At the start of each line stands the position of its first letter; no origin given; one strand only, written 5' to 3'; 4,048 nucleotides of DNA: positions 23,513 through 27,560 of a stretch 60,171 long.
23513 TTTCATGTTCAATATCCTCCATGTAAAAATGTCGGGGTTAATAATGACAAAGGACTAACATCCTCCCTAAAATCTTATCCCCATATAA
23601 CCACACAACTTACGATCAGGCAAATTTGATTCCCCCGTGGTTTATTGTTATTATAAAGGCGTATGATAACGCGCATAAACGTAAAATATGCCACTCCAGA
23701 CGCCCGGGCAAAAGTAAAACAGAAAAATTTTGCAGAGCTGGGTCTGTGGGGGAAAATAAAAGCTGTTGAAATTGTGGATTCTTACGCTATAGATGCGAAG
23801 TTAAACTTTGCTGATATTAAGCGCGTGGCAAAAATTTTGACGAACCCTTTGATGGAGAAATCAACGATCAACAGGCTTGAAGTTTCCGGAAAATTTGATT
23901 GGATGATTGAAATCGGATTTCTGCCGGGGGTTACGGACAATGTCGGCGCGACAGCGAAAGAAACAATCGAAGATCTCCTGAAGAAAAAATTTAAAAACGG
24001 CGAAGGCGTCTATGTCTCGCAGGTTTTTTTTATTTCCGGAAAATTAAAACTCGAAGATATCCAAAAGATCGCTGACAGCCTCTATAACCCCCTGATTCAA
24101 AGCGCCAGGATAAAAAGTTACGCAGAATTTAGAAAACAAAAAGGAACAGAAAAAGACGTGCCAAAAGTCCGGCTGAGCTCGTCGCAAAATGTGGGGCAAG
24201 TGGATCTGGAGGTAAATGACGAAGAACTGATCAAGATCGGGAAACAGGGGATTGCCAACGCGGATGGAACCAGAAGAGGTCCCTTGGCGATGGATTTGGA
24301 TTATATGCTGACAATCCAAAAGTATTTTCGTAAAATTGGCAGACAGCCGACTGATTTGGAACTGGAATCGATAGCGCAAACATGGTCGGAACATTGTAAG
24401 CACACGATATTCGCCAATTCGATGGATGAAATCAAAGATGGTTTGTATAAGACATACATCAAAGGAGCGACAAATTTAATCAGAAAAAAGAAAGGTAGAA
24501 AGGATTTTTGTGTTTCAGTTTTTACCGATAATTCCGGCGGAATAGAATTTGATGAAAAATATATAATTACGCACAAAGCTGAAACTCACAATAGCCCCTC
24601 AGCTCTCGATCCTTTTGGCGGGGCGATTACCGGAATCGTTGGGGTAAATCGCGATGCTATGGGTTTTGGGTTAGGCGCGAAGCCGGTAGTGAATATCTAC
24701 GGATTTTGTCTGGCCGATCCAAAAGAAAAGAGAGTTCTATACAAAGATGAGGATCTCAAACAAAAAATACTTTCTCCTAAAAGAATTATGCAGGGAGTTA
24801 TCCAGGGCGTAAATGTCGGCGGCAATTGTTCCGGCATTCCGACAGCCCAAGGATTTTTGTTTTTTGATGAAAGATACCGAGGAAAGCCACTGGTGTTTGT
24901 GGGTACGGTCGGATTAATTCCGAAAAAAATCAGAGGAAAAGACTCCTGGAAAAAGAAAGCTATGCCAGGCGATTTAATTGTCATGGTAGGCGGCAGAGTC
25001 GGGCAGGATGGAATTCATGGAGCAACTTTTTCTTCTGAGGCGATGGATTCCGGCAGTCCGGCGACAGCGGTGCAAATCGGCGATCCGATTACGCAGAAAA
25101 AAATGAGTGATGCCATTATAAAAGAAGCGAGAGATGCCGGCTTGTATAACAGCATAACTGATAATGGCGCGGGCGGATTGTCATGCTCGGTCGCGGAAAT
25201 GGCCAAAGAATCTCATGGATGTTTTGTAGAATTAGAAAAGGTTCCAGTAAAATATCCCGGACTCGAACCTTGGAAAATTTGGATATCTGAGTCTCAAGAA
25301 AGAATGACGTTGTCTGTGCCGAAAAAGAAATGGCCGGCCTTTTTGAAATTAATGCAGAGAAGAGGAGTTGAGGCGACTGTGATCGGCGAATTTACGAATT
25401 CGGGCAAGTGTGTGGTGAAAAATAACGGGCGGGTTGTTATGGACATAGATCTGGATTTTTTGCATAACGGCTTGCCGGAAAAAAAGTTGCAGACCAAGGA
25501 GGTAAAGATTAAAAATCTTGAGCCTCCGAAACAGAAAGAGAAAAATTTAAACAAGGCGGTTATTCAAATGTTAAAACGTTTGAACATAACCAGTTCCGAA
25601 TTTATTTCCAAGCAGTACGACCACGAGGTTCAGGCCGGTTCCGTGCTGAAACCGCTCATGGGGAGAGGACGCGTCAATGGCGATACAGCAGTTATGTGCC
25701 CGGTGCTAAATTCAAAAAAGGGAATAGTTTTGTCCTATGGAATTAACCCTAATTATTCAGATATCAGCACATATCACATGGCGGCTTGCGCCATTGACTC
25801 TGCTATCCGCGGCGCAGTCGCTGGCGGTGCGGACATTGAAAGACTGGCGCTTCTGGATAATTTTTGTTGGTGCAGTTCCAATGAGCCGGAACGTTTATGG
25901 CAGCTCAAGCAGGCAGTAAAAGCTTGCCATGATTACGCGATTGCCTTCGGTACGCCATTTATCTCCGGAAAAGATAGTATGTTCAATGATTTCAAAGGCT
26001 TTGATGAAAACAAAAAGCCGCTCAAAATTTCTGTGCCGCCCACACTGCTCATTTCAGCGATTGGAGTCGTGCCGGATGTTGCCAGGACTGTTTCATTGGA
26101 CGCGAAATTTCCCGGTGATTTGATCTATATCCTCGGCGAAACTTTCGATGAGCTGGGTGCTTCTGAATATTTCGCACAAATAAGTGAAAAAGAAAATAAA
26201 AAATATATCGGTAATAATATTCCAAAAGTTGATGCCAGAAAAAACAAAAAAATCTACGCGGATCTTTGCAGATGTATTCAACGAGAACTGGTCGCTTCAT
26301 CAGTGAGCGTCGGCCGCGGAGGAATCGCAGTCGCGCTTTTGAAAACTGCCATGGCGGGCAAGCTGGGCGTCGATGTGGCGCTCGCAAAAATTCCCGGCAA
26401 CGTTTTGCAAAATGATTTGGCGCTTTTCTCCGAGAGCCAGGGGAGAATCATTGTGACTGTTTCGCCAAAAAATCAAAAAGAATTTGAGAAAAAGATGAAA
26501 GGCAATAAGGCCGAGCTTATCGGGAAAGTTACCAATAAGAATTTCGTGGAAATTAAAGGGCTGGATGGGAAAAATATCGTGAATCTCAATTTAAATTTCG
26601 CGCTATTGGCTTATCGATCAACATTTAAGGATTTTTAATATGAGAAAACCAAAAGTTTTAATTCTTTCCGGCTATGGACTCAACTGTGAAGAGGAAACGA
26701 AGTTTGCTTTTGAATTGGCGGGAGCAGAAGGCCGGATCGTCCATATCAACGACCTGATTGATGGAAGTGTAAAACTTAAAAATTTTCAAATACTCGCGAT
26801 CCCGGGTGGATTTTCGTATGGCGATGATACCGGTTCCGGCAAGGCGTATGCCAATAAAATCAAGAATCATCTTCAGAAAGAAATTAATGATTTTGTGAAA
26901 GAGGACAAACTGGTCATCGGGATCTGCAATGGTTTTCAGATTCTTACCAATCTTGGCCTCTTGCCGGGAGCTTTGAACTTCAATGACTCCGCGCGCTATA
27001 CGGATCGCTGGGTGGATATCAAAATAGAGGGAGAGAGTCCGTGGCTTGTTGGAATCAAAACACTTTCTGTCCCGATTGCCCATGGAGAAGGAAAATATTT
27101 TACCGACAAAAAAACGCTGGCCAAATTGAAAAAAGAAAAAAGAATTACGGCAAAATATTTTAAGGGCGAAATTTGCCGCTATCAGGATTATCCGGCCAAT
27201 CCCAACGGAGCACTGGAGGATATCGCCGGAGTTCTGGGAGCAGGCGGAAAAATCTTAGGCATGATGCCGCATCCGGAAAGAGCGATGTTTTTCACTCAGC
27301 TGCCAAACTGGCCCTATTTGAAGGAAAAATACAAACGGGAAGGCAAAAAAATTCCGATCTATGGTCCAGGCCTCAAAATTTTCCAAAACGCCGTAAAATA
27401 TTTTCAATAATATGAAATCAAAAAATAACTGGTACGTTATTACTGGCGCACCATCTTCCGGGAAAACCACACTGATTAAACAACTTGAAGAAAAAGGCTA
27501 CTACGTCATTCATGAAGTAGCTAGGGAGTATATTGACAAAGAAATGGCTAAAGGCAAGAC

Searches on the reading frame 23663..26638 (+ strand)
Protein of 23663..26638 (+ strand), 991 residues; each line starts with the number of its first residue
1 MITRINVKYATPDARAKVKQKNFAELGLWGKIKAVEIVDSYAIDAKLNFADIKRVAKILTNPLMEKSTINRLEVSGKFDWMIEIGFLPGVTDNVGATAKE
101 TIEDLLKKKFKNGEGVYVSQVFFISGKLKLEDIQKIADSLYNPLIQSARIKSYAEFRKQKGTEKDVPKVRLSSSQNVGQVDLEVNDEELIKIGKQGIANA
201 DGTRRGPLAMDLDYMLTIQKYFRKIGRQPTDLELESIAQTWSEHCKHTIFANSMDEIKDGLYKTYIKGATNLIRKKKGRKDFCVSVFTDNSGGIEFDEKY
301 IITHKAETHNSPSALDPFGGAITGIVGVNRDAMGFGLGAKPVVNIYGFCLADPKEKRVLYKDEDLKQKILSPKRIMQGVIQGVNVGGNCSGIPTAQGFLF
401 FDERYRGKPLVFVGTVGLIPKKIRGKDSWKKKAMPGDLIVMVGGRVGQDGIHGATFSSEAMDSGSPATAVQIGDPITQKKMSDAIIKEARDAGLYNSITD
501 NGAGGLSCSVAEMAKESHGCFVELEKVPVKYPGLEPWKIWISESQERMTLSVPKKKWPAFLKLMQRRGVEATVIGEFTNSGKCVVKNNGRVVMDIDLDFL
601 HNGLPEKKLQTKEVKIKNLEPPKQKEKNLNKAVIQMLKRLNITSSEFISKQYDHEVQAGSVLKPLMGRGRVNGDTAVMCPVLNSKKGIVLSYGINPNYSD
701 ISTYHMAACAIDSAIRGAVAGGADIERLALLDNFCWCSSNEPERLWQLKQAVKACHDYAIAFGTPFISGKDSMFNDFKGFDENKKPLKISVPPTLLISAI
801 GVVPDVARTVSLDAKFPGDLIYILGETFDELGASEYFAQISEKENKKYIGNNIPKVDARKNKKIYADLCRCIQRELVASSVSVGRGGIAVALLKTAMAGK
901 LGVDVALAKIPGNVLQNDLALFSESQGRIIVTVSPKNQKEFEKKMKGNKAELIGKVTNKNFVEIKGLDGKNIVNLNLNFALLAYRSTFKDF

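Call 34: search_protein_families(library=pfam, proteins=[window:23663-26638:+], max_evalue=0.00001)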
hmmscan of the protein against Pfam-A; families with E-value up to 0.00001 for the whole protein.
window:23663-26638:+ (991 aa): 3 families
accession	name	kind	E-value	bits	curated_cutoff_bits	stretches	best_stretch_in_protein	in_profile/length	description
PF02769.27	AIRS_C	-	1.2e-51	175.4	23.1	2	435-585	2-153/156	AIR synthase related protein, C-terminal domain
PF00586.29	AIRS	-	7.2e-17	62.3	24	1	289-419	2-112/112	AIR synthase related protein, N-terminal domain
PF18072.6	FGAR-AT_linker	-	2.4e-14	54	26.6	1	207-247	9-49/50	Formylglycinamide ribonucleotide amidotransferase linker domain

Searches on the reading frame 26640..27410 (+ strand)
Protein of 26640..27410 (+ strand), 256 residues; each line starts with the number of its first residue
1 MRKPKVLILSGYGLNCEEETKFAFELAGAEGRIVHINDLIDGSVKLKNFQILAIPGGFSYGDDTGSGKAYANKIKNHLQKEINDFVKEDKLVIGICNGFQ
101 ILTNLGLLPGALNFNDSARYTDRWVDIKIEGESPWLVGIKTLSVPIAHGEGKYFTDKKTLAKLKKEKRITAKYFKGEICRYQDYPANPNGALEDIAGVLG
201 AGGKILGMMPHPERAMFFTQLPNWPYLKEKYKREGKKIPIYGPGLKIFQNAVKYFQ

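Call 77: search_protein_families(library=pfam, proteins=[window:26640-27410:+], max_evalue=0.0001)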
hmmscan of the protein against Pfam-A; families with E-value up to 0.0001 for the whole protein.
window:26640-27410:+ (256 aa): 3 families
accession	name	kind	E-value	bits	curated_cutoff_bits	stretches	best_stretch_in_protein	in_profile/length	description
PF13507.12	GATase_5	-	2.1e-76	256.9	27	1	3-255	1-260/260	CobB/CobQ-like glutamine amidotransferase domain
PF07685.20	GATase_3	-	2.9e-05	24.2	27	1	45-103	36-89/196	CobB/CobQ-like glutamine amidotransferase domain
PF01965.30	DJ-1_PfpI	-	3.7e-05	24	26.6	0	39-110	53-115/165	DJ-1/PfpI family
